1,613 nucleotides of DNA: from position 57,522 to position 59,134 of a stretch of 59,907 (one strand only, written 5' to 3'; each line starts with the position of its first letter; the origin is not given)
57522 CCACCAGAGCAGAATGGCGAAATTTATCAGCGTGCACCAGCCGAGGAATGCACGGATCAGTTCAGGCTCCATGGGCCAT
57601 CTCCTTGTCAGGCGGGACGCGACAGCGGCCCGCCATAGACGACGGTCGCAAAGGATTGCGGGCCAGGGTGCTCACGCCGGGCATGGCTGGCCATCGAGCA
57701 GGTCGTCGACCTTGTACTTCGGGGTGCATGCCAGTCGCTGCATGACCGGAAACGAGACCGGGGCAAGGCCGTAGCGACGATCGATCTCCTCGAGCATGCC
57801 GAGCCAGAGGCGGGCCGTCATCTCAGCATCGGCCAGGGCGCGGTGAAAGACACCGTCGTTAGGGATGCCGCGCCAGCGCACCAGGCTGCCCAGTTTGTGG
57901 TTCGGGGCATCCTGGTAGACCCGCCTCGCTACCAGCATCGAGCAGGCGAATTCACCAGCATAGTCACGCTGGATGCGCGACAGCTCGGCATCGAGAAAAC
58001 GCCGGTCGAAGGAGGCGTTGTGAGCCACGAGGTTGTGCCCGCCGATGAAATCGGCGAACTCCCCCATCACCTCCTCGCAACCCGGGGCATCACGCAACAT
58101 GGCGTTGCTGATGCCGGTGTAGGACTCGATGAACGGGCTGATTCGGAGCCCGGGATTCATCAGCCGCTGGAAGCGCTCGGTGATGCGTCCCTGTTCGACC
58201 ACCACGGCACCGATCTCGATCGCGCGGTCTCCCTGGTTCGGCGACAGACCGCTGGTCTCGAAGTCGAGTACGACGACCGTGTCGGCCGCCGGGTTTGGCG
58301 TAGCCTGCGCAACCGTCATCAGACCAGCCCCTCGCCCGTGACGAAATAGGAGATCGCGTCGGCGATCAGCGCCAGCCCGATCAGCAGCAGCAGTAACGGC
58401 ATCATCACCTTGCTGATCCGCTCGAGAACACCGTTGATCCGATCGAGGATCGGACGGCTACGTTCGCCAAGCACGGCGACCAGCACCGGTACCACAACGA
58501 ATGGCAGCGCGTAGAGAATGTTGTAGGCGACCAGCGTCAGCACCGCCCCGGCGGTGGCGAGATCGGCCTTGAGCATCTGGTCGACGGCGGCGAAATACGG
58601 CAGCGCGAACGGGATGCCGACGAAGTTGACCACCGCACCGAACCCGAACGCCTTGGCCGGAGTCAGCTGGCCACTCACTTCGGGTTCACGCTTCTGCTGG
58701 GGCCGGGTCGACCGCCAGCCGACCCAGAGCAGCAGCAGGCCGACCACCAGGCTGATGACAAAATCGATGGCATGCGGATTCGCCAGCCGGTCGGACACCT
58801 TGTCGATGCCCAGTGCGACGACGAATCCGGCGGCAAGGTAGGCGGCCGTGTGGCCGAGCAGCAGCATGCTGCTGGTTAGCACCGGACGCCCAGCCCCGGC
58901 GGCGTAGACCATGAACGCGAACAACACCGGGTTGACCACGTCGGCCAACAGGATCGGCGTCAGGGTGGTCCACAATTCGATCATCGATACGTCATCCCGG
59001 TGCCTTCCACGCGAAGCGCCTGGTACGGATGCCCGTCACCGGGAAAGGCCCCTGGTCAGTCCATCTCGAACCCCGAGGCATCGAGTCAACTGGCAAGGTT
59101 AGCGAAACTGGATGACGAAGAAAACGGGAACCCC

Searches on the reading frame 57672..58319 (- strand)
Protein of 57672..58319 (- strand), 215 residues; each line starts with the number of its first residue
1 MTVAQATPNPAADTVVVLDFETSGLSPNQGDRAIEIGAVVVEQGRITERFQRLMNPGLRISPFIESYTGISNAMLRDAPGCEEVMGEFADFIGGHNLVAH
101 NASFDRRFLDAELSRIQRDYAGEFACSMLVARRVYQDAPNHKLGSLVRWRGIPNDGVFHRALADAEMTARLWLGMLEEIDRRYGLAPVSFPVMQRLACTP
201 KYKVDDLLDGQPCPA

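Call 18: search_protein_families(library=pfam, proteins=[window:57672-58319:-], max_evalue=0.001)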
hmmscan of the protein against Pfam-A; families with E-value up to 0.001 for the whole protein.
window:57672-58319:- (215 aa): 2 families
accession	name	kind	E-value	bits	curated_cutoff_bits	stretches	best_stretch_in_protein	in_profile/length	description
PF00929.31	RNase_T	-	4.4e-34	118.8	24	1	16-171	1-163/164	Exonuclease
PF16473.11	Rv2179c-like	-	3e-08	34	27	1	16-173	3-174/177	3'-5' exoribonuclease Rv2179c-like domain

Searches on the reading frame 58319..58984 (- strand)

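Call 18: search_protein_families(library=pfam, proteins=[window:58319-58984:-], max_evalue=0.001)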
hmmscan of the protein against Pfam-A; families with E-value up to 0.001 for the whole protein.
window:58319-58984:- (221 aa): 1 family
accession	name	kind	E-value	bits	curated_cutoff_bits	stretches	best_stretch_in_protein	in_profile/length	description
PF11139.14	SfLAP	-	4.5e-18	65.9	35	1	13-212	6-213/213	Sap, sulfolipid-1-addressing protein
